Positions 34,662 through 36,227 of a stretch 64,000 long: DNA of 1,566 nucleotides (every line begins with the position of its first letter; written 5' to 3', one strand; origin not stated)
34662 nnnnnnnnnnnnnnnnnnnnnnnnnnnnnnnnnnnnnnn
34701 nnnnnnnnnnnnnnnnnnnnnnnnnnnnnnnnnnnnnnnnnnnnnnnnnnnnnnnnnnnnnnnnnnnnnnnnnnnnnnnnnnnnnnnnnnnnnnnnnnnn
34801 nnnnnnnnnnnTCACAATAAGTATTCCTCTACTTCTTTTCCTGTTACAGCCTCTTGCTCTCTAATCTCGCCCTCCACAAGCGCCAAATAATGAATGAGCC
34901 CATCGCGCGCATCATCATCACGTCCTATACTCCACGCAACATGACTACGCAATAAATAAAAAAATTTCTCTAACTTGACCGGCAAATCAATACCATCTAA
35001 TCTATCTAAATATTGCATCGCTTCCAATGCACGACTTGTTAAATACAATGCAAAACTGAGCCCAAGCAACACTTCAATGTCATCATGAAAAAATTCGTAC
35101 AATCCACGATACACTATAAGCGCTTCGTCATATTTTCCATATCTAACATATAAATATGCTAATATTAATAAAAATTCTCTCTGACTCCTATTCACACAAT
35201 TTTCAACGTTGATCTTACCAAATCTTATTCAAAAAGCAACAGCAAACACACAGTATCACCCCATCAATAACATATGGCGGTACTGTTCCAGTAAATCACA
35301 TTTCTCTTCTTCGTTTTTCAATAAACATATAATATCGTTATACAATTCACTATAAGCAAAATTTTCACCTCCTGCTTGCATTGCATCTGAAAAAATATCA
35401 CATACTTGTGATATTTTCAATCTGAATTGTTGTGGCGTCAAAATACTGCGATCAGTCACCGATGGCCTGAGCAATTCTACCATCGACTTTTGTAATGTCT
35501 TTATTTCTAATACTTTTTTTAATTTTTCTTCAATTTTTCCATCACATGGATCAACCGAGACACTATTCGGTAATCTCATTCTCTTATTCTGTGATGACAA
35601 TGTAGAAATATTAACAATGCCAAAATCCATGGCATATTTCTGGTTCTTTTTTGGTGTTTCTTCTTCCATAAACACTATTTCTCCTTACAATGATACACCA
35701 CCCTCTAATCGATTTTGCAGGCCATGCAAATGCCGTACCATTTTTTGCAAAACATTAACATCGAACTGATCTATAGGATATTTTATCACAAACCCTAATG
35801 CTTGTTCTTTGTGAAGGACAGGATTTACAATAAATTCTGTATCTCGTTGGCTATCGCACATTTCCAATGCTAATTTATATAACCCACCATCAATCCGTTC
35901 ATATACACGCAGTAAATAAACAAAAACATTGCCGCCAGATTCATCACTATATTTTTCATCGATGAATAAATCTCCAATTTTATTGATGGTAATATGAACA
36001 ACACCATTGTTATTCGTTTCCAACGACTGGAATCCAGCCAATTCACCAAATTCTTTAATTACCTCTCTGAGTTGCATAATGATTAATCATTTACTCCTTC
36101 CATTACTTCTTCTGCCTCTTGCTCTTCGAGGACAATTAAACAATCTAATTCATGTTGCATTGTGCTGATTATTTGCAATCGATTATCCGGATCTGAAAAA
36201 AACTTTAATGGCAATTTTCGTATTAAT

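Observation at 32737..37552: Stand-alone Ysc-type injectisome block (gatekeeper, chaperone, X, Y, SctV) embedded among housekeeping genes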

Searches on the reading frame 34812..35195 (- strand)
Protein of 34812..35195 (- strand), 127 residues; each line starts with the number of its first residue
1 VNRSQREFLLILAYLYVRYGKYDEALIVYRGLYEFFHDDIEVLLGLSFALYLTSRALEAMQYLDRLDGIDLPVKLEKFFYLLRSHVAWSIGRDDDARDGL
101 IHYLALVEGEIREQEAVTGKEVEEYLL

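Call 3: search_protein_families(library=pfam, proteins=[window:34812-35195:-], max_evalue=1)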
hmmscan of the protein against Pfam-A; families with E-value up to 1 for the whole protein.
window:34812-35195:- (127 aa): 6 families
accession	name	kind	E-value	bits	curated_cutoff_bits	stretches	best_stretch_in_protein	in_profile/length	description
PF13428.12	TPR_14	-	5.2e-06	27.1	23.5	1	7-46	2-41/44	Tetratricopeptide repeat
PF14559.12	TPR_19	-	0.0031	18.2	25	1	19-67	4-52/68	Tetratricopeptide repeat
PF13181.12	TPR_8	-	0.073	13.7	25.7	0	9-30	4-25/34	Tetratricopeptide repeat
PF13432.12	TPR_16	-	0.083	13.8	32.7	1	5-34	30-59/65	Tetratricopeptide repeat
PF07719.23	TPR_2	-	0.09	13.4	27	1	8-30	3-25/34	Tetratricopeptide repeat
PF13174.12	TPR_6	-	0.47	11.7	26.3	0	9-32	3-26/33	Tetratricopeptide repeat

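Call 4: search_protein_families(library=ncbifam, proteins=[window:34812-35195:-], max_evalue=1)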
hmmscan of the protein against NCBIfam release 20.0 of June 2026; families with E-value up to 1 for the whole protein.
window:34812-35195:- (127 aa): 2 families
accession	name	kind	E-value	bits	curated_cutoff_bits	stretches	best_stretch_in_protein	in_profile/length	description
NF052415.1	T3SS_chap_SctY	equivalog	1.6e-19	70.3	70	1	1-106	1-106/106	type III secretion apparatus assembly chaperone SctY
TIGR02552.1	LcrH_SycD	equivalog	0.026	14.2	104.8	1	12-65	24-77/136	SycD/LcrH family type III secretion system chaperone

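Call 58: search_solved_structures(query=window:34812-35195:-, max_evalue=1)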
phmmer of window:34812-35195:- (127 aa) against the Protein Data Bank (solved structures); distinct sequences matched with E-value up to 1: 24.
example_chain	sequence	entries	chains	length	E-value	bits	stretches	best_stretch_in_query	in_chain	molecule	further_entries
2wqh_A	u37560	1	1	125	0.0058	19.9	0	12-65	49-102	CTPR3Y3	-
3as8_A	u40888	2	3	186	0.035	17.3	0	16-65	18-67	Magnetosome protein MamA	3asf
2pl2_A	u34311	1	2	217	0.048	16.9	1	8-60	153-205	Hypothetical conserved protein TTC0263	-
5fzr_A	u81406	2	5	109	0.049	16.9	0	9-65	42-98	DESIGNED TPR PROTEIN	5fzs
1na0_A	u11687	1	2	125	0.052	16.8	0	12-69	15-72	designed protein CTPR3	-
8bd7_E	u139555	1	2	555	0.053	16.8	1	2-42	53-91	Intraflagellar transport protein 56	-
9h80_M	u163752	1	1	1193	0.14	15.4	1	65-106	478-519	PelB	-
6vfi_B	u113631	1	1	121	0.17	15.1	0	12-54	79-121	O43_dn18B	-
5fzq_A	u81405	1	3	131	0.18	15.1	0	9-66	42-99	DESIGNED TPR PROTEIN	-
8bu0_A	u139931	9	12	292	0.23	14.7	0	12-70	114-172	Consensus tetratricopeptide repeat protein | Crystal structure of an 8-repeat consensus TPR superhelix with Zinc. | Monomer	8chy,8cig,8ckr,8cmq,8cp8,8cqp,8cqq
6vfh_A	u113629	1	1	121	0.24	14.7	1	12-82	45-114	T33_dn10A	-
1na3_A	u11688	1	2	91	0.37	14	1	12-66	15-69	designed protein CTPR2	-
6frk_r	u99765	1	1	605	0.42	13.9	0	15-41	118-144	Signal recognition particle subunit SRP72,Signal recognition particle subunit SRP72,Signal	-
7rqf_A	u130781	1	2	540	0.44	13.8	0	9-70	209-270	TPR repeat-containing protein PA4667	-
7nfx_z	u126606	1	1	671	0.5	13.6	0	15-41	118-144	Signal recognition particle subunit SRP72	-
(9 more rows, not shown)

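Call 65: search_solved_structures(query=A4, max_evalue=0.1)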
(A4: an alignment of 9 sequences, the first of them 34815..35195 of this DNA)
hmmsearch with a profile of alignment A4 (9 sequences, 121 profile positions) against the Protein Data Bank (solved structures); distinct sequences matched with E-value up to 0.1: 50.
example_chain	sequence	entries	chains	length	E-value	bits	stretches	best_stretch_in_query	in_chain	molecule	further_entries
8bu0_A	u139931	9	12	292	1.8e-10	44.3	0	11-66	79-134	Consensus tetratricopeptide repeat protein | Crystal structure of an 8-repeat consensus TPR superhelix with Zinc. | Monomer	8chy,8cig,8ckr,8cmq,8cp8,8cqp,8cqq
6een_A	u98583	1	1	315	4.1e-09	39.9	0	19-71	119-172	Designer Pentatricopeptide Protein dPPR10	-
7rqf_A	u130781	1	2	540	2.6e-08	37.3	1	13-72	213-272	TPR repeat-containing protein PA4667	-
8sxe_C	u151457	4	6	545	2.8e-08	37.2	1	13-72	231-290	TPR repeat-containing protein PA4667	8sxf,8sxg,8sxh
6een_C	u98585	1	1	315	1.4e-07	34.9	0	19-71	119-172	Designer Pentatricopeptide Protein dPPR10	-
8bd7_E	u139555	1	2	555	2.2e-07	34.3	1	8-62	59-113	Intraflagellar transport protein 56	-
8bd7_C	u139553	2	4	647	7.4e-07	32.6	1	7-70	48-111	IFT70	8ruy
4uzy_A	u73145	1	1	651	7.9e-07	32.5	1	7-70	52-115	FLAGELLAR ASSOCIATED PROTEIN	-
9qhb_A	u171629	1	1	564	1.6e-06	31.6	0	11-67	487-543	Engineered tetratricopeptide repeat protein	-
3as8_A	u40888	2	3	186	3.2e-06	30.5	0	10-61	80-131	Magnetosome protein MamA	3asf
2wqh_A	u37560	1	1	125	3.7e-06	30.4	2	12-65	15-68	CTPR3Y3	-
3asg_A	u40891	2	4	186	4e-06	30.2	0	10-62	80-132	MamA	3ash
1na0_A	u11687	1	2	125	4.4e-06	30.1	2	9-70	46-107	designed protein CTPR3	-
3as4_A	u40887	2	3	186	5.9e-06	29.7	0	10-62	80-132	MamA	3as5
3asd_A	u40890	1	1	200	7.6e-06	29.3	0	10-61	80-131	MamA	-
8arc_A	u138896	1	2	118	8.8e-05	25.9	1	2-105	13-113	Type III secretion protein SctY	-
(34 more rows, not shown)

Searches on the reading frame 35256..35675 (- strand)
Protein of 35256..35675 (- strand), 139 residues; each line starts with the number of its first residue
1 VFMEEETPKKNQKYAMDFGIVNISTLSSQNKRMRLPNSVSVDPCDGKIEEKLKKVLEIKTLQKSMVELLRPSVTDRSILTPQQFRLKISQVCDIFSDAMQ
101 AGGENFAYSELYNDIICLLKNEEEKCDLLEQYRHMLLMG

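Call 3: search_protein_families(library=pfam, proteins=[window:35256-35675:-], max_evalue=1)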
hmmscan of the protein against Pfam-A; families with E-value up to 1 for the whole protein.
window:35256-35675:- (139 aa): 4 families
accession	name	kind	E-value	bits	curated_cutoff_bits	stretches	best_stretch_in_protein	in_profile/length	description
PF09474.15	Type_III_YscX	-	1.2e-17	64.7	25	1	15-137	2-118/119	Type III secretion system YscX (type_III_YscX)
PF01385.25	OrfB_IS605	-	0.0073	17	30.5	1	5-42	10-47/120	Probable transposase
PF01410.23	COLFI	-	0.024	14.4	26.2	1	4-92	148-232/233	Fibrillar collagen C-terminal domain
PF20414.3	DUF6698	-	0.13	12.4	23.7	1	100-133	166-202/206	Family of unknown function (DUF6698)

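Call 4: search_protein_families(library=ncbifam, proteins=[window:35256-35675:-], max_evalue=1)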
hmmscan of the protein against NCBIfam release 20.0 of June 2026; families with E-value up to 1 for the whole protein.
window:35256-35675:- (139 aa): 1 family
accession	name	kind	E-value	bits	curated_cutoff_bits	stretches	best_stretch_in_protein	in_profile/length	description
TIGR02502.2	type_III_YscX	equivalog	5.9e-18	65.4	30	1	15-139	3-122/122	type III secretion apparatus assembly protein SctX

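Call 57: search_solved_structures(query=window:35256-35675:-, max_evalue=1)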
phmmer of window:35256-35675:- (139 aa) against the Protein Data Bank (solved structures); distinct sequences matched with E-value up to 1: 1.
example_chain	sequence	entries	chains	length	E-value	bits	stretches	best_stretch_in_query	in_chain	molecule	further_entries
3dom_A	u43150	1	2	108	0.28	14.9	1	46-125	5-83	RNA polymerase II transcription factor B subunit 2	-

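Call 64: search_solved_structures(query=A3, max_evalue=1)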
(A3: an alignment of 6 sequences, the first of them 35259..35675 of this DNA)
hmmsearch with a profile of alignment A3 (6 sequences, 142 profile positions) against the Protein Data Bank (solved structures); distinct sequences matched with E-value up to 1: 0.

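Call 99: search_protein_representatives(protein=window:35256-35675:-)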
Query: 139 residues. Proteins with E-value up to 0.001 (for the whole library): 50; up to 1e-10: 11; up to 1e-30: 2. The best 50 are listed.
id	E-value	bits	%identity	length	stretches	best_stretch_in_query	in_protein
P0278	1.9e-59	215.9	76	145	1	5-139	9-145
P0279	1.0e-30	123.0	74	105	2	5-64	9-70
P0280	3.4e-30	121.3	76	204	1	5-86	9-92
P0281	2.8e-28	115.2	49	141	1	3-139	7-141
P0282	4.0e-23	98.5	56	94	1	33-126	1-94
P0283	1.8e-22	96.4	41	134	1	13-139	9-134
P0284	6.8e-19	84.8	38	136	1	11-139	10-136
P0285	1.3e-16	77.4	34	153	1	9-139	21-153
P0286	1.8e-16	77.0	35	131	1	7-139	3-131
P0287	5.5e-14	69.0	28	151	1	10-139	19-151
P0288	1.6e-11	61.0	29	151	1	8-139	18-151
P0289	4.4e-10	56.3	56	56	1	85-139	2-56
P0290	1.0e-09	55.2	49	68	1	81-139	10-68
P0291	1.5e-09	54.6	32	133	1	14-139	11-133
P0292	8.0e-09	52.3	29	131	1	9-139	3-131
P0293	5.1e-08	49.7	30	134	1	14-139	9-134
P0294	8.2e-08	49.0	31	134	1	14-139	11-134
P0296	2.3e-07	47.5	28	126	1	16-139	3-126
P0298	8.9e-07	45.7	32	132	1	19-139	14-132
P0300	2.5e-06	44.2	29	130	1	13-139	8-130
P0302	6.5e-06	42.9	29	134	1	11-139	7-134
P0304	1.8e-05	41.5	32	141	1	17-136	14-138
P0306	3.8e-05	40.4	29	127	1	16-139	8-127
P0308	6.0e-05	39.8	29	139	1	16-135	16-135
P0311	7.8e-05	39.4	29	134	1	16-137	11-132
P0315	2.2e-04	37.9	31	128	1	13-139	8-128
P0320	3.4e-04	37.3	27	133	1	9-137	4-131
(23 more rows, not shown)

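Call 100: list_cluster_members(proteins=[P0283, P0284, P0285, P0286, P0287, P0288, P0291, P0292, P0293, P0294])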
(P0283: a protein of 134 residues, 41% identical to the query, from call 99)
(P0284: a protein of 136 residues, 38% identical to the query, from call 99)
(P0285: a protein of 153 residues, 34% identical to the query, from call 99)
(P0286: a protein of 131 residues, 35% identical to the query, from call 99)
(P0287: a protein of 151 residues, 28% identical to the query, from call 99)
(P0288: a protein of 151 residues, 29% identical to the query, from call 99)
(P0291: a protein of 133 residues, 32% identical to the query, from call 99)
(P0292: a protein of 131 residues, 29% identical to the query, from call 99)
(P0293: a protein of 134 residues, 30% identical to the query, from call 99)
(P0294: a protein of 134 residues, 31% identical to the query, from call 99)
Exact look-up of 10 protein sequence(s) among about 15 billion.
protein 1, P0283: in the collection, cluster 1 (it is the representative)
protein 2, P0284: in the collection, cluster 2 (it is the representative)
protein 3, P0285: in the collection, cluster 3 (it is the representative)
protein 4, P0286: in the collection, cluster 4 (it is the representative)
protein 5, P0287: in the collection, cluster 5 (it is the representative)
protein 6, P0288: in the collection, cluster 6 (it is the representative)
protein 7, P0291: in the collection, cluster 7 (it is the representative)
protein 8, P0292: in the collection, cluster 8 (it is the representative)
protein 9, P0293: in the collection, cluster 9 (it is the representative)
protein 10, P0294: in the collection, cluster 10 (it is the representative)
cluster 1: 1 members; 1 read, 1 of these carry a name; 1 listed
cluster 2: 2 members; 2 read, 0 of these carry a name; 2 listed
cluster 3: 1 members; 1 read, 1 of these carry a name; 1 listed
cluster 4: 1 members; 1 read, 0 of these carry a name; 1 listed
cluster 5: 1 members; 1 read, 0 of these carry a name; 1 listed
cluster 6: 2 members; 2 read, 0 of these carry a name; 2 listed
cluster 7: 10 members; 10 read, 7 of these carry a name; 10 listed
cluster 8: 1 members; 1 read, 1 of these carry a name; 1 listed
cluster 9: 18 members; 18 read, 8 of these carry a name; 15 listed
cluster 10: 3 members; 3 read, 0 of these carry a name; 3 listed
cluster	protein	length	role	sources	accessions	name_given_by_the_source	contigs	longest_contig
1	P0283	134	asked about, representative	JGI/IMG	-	hypothetical protein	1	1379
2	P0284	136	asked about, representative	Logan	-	-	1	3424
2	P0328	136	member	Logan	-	-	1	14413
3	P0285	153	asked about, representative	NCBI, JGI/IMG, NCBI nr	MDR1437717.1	MAG: hypothetical protein LBI69_01505 [Puniceicoccales bacterium] | hypothetical protein | hypothetical protein [Puniceicoccales bacterium]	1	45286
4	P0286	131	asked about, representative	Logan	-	-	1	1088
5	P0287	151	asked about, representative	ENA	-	-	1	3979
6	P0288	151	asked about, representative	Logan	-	-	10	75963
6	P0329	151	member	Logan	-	-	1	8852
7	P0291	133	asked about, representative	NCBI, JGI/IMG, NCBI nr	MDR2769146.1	MAG: hypothetical protein LBB19_01135 [Puniceicoccales bacterium] | hypothetical protein | hypothetical protein [Puniceicoccales bacterium]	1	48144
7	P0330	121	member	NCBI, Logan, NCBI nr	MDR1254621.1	MAG: hypothetical protein LBJ78_01150 [Puniceicoccales bacterium] | hypothetical protein [Puniceicoccales bacterium]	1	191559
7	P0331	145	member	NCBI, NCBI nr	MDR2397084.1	MAG: hypothetical protein LBD69_04505 [Puniceicoccales bacterium] | hypothetical protein [Puniceicoccales bacterium]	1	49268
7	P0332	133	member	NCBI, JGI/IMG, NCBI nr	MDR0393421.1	MAG: hypothetical protein LBH52_04310 [Puniceicoccales bacterium] | hypothetical protein | hypothetical protein [Puniceicoccales bacterium]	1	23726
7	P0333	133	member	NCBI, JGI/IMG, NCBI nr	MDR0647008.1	MAG: hypothetical protein LBF43_01045 [Puniceicoccales bacterium] | hypothetical protein | hypothetical protein [Puniceicoccales bacterium]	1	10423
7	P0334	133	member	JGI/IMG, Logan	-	hypothetical protein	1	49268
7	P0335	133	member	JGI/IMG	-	hypothetical protein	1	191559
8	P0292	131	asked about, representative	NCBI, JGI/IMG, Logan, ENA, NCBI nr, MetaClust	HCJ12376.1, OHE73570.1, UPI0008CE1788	MAG: hypothetical protein A2Y14_03215 [Verrucomicrobia bacterium GWF2_51_19] | status=active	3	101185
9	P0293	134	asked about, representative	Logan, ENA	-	-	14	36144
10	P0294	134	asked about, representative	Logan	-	-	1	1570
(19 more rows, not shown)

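Call 101: list_cluster_members(proteins=[P0296, P0298, P0300, P0302, P0304, P0306, P0308, P0311, P0315, P0320])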
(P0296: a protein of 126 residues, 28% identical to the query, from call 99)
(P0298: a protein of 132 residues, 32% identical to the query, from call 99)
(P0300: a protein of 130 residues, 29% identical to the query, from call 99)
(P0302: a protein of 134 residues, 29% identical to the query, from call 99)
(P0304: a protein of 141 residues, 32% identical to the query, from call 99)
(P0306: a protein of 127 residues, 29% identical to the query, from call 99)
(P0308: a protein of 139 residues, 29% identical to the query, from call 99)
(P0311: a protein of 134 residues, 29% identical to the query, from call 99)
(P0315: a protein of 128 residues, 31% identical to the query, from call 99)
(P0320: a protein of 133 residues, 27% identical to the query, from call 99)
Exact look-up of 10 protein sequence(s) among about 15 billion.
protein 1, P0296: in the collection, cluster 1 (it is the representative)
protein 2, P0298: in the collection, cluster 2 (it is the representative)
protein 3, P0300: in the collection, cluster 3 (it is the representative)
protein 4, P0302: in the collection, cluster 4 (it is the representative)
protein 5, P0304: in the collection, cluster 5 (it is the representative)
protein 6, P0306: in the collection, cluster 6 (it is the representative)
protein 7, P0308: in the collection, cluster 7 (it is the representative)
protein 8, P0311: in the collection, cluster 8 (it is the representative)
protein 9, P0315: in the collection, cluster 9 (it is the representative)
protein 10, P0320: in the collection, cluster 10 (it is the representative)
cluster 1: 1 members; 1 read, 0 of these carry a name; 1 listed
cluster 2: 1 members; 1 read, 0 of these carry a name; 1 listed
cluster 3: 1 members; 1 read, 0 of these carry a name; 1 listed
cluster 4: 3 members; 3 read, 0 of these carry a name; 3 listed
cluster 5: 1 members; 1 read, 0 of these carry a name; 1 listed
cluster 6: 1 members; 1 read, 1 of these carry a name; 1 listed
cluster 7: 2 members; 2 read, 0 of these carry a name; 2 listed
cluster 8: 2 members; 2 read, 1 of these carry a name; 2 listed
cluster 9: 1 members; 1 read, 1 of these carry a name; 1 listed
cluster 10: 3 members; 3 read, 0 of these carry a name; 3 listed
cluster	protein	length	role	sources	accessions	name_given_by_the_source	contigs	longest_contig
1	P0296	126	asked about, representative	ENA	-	-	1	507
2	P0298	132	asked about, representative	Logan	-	-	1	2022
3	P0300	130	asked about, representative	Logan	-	-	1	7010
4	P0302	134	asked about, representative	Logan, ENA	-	-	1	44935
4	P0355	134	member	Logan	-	-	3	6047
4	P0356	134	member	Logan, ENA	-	-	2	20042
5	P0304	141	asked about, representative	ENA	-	-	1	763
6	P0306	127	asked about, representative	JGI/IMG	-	type III secretion protein X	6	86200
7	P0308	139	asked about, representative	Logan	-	-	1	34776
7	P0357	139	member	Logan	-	-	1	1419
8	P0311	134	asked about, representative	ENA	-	-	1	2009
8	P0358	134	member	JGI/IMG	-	hypothetical protein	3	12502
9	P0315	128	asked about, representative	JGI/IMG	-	type III secretion protein X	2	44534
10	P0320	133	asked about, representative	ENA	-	-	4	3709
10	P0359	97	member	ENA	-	-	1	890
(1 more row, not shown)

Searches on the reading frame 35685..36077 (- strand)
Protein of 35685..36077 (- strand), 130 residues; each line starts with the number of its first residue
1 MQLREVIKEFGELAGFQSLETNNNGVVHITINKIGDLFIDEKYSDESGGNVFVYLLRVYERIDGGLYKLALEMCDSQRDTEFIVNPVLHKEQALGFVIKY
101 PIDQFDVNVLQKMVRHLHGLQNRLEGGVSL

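Call 3: search_protein_families(library=pfam, proteins=[window:35685-36077:-], max_evalue=1)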
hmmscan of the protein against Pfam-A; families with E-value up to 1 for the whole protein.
window:35685-36077:- (130 aa): 2 families
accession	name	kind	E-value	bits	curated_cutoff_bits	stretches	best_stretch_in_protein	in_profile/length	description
PF05932.18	CesT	-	0.0038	17.8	22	1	6-45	2-41/119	Tir chaperone protein (CesT) family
PF21665.2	Type_III_SycN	-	0.067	13.5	27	1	9-122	8-116/119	Type III secretory system chaperone SycN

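Call 4: search_protein_families(library=ncbifam, proteins=[window:35685-36077:-], max_evalue=1)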
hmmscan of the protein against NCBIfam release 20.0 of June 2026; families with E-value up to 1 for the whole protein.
window:35685-36077:- (130 aa): 1 family
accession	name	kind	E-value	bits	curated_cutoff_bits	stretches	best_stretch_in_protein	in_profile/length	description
TIGR02503.1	type_III_SycN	equivalog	2.5e-05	24.1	84.55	1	5-125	3-119/120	type III secretion chaperone SycN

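Call 66: search_solved_structures(query=A5, max_evalue=1)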
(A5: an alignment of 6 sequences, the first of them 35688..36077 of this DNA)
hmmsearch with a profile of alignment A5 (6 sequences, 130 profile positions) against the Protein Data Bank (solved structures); distinct sequences matched with E-value up to 1: 0.
